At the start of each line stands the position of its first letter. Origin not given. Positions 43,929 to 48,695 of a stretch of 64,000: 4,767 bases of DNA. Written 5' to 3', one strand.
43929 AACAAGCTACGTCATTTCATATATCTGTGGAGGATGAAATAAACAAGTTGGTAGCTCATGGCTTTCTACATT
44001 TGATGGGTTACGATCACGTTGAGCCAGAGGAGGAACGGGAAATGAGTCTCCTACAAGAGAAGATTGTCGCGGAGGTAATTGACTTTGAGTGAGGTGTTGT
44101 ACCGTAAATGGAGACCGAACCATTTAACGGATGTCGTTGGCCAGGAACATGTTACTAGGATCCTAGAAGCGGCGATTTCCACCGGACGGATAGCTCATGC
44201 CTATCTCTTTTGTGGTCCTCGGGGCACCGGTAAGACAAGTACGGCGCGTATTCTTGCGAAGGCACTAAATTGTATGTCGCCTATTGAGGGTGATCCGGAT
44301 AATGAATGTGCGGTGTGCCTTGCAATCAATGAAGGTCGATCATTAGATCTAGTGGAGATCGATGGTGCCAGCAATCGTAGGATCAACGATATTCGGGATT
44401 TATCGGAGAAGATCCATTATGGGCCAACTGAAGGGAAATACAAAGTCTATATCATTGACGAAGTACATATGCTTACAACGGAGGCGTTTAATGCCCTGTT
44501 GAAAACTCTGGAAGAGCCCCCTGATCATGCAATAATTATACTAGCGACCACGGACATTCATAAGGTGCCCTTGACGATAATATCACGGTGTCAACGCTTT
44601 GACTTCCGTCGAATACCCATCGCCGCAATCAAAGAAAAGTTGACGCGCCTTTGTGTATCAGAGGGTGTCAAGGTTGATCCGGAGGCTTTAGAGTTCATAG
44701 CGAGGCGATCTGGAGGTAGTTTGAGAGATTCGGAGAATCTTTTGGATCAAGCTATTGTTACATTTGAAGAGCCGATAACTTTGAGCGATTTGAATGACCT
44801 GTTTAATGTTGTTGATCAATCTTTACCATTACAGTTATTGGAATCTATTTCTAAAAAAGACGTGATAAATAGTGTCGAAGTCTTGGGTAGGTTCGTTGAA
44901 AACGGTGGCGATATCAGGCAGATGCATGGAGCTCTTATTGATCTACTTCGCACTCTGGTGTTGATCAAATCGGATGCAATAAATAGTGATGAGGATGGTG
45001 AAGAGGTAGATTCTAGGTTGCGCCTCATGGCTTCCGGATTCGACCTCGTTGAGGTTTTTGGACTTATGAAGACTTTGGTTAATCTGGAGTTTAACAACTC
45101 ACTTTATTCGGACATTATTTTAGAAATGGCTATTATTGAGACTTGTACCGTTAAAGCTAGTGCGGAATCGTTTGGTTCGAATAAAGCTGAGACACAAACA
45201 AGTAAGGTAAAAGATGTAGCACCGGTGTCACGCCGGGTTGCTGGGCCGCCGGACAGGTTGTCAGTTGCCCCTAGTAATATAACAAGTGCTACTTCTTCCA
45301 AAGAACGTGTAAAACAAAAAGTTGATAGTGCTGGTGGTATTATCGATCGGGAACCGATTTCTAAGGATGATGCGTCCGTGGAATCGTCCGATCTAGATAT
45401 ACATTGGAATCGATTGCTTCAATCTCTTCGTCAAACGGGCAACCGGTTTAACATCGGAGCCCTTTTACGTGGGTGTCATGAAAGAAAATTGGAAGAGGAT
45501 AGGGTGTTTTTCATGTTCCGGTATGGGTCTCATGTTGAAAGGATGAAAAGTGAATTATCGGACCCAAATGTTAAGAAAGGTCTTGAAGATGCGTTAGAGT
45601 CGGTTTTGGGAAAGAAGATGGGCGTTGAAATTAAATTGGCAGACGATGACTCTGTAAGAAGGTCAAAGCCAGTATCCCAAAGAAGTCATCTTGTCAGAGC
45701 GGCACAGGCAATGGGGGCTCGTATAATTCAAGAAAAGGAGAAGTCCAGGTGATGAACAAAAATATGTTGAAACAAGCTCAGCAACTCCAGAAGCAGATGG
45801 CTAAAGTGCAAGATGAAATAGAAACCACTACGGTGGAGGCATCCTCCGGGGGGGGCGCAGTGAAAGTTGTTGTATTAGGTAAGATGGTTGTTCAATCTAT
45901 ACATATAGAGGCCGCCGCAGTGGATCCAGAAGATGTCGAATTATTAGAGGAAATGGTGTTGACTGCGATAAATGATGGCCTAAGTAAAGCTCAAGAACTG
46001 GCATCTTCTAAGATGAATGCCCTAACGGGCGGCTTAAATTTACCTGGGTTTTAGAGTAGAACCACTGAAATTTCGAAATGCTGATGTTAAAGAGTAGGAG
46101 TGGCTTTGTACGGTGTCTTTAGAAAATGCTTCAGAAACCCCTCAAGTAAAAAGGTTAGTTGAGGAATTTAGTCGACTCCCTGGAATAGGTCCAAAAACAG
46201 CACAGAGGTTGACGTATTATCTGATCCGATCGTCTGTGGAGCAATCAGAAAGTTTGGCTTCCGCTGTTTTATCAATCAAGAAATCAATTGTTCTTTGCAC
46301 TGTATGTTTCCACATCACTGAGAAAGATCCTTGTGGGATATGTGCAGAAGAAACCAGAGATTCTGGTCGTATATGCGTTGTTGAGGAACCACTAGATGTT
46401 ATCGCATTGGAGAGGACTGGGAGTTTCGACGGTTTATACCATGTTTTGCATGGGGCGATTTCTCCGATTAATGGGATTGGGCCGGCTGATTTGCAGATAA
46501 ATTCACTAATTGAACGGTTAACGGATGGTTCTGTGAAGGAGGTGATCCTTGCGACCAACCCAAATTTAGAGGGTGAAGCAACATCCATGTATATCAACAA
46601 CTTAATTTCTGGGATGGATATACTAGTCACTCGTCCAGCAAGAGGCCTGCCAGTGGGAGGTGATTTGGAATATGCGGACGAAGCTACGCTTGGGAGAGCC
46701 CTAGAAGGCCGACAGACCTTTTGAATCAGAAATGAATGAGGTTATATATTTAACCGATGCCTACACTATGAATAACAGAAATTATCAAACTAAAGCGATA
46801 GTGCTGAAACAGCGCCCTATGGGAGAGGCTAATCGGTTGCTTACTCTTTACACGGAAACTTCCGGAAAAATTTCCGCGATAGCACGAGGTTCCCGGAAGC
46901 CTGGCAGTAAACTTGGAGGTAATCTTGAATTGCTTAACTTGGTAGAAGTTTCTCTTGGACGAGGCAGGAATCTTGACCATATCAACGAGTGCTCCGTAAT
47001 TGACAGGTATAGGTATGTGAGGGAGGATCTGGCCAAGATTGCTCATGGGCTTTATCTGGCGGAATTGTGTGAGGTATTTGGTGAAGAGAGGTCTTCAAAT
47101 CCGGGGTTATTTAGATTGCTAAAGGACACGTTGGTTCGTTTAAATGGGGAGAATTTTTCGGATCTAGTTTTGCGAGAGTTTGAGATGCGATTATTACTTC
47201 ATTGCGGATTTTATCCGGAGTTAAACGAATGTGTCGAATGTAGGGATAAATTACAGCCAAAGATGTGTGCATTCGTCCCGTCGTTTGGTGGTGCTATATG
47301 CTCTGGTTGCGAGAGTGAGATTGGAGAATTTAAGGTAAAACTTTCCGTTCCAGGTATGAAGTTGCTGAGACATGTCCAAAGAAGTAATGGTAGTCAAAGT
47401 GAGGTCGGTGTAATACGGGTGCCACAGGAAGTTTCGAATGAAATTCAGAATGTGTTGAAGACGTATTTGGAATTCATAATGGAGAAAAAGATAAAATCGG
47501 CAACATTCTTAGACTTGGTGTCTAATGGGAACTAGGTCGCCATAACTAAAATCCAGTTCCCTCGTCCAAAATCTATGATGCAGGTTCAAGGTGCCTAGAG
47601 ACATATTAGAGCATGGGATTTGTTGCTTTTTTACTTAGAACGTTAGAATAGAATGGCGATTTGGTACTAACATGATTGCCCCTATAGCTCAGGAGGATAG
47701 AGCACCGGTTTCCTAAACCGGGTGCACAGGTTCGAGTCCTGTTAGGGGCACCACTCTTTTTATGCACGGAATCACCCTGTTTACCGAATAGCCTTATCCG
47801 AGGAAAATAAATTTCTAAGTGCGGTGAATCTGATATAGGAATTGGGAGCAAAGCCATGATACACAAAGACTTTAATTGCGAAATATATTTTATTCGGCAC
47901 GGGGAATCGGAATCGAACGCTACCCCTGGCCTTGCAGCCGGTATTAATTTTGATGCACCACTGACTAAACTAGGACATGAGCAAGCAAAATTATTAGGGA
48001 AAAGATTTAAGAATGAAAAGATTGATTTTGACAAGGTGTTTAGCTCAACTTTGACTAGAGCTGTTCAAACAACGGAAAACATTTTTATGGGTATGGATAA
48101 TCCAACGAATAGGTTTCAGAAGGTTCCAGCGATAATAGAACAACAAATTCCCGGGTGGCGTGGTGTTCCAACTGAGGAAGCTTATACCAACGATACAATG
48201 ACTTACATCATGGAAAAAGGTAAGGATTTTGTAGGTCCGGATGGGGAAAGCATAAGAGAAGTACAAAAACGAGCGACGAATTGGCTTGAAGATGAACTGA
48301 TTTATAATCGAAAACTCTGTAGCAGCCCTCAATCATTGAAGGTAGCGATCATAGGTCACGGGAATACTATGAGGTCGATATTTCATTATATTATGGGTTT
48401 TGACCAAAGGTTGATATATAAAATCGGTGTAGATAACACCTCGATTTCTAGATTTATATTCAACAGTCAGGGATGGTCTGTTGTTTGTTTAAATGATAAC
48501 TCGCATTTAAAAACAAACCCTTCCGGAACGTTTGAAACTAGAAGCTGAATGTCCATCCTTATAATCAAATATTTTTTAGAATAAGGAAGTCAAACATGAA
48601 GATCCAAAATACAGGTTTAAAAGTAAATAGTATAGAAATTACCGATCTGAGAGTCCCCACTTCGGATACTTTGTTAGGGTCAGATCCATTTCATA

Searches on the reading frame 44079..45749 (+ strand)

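Call 33: search_protein_families(library=pfam, proteins=[window:44079-45749:+], max_evalue=1e-8)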
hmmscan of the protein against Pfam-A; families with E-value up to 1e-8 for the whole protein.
window:44079-45749:+ (557 aa): 3 families
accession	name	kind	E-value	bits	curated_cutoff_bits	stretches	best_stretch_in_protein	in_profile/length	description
PF13177.12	DNA_pol3_delta2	-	7.6e-46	156.5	27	1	21-178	1-159/161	DNA polymerase III, delta subunit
PF00004.35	AAA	-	1.2e-12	48.8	21.2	1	43-175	2-124/131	ATPase family associated with various cellular activities (AAA)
PF22608.2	DNAX_ATPase_lid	-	4.4e-11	42.8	27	1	184-227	2-45/49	DNA polymerase III clamp loader subunit, ATPase lid domain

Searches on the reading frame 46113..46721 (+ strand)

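Call 33: search_protein_families(library=pfam, proteins=[window:46113-46721:+], max_evalue=1e-8)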
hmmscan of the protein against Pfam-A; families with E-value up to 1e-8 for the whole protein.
window:46113-46721:+ (203 aa): 4 families
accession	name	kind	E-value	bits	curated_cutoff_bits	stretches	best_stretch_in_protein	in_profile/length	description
PF13662.12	Toprim_4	-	3.7e-23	82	25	1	86-174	2-83/85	Toprim domain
PF21176.3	RecR_HhH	-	4.2e-14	52.5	27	1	13-52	2-41/45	RecR, helix-hairpin-helix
PF21175.2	RecR_C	-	1e-13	50.8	22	1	178-201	1-24/24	RecR, C-terminal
PF01751.28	Toprim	-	7.4e-11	42.5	23.1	1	87-165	2-80/96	Toprim domain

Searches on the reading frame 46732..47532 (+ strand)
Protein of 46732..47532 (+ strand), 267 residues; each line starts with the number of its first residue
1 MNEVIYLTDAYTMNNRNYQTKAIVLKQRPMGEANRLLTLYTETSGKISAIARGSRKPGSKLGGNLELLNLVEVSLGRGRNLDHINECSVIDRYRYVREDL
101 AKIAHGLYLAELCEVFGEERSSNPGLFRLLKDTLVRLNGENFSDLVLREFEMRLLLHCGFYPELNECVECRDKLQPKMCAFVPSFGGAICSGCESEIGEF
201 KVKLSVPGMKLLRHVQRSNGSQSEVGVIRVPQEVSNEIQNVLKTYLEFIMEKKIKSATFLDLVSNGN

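Call 33: search_protein_families(library=pfam, proteins=[window:46732-47532:+], max_evalue=1e-8)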
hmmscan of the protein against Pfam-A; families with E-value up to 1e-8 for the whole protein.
window:46732-47532:+ (267 aa): 2 families
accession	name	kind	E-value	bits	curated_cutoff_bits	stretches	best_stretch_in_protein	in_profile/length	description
PF02565.21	RecO_C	-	5.7e-27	94.8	22.1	1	97-256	1-155/157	Recombination protein O C terminal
PF11967.14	RecO_N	-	3.2e-23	82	27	1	17-92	3-79/80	Recombination protein O N terminal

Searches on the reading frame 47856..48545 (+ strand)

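Call 33: search_protein_families(library=pfam, proteins=[window:47856-48545:+], max_evalue=1e-8)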
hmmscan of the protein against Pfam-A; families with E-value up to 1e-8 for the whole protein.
window:47856-48545:+ (230 aa): 1 family
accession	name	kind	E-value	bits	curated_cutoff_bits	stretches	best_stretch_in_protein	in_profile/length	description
PF00300.27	His_Phos_1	-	2.2e-37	129.1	21.7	1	10-215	1-194/194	Histidine phosphatase superfamily (branch 1)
